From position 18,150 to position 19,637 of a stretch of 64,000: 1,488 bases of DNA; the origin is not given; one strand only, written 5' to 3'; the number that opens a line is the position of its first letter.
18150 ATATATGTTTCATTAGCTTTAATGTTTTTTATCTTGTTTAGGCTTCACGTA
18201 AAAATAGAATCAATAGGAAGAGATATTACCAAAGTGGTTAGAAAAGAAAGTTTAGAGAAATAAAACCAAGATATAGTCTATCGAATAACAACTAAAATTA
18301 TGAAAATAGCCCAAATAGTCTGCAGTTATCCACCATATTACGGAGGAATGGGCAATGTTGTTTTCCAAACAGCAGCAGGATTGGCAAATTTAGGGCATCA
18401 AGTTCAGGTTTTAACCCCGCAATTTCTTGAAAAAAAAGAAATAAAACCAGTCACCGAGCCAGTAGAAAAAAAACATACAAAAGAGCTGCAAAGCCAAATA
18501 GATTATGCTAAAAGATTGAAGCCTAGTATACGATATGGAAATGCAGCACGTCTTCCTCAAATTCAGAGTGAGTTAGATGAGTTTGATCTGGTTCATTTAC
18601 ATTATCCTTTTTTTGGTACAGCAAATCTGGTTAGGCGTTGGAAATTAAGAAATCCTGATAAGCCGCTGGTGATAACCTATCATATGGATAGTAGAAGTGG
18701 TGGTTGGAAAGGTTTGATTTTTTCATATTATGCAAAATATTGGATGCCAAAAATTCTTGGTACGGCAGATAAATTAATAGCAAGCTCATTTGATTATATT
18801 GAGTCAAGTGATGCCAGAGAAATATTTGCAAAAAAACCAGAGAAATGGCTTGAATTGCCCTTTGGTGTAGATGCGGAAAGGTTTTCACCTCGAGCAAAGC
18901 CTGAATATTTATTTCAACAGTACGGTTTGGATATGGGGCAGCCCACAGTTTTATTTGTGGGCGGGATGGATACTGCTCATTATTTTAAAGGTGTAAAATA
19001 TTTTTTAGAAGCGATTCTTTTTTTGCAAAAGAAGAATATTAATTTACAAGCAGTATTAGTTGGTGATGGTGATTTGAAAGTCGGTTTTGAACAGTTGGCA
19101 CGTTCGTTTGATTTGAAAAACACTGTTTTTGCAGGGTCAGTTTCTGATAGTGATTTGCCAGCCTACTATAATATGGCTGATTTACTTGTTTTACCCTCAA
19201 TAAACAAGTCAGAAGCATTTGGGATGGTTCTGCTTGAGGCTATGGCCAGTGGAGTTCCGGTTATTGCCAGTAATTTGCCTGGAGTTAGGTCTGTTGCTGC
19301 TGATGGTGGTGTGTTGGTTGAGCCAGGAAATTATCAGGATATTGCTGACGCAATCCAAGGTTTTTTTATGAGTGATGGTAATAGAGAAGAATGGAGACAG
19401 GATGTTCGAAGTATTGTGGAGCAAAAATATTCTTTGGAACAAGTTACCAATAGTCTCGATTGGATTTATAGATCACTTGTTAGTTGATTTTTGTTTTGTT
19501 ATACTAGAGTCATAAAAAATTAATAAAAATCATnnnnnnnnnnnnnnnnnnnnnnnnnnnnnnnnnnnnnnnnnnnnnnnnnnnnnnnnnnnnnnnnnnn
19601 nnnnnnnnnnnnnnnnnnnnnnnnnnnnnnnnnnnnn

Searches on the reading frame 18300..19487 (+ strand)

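Call 96: search_protein_families(library=pfam, proteins=[window:18300-19487:+], max_evalue=0.001)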
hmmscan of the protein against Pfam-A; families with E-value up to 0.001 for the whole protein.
window:18300-19487:+ (395 aa): 7 families
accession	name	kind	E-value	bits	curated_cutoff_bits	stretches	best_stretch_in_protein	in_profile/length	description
PF00534.26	Glycos_transf_1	-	9.8e-36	123.3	26.4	1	205-368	6-168/172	Glycosyl transferases group 1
PF13692.12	Glyco_trans_1_4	-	2.1e-32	112.8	27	1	215-353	2-137/142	Glycosyl transferases group 1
PF13439.12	Glyco_transf_4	-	5.6e-18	66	28.5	1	14-163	1-141/170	Glycosyltransferase Family 4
PF13579.12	Glyco_trans_4_4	-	4.9e-10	40.4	29.7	1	15-163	1-135/158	Glycosyl transferase 4-like domain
PF20706.3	GT4-conflict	-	2.7e-09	36.9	26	1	175-374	164-356/385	Family 4 Glycosyltransferase in conflict systems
PF13524.12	Glyco_trans_1_2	-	9.4e-05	22.8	25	1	248-382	14-138/144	Glycosyl transferase-like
PF08323.17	Glyco_transf_5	-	0.00016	21.9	22.7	1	13-55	14-51/239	Starch synthase catalytic domain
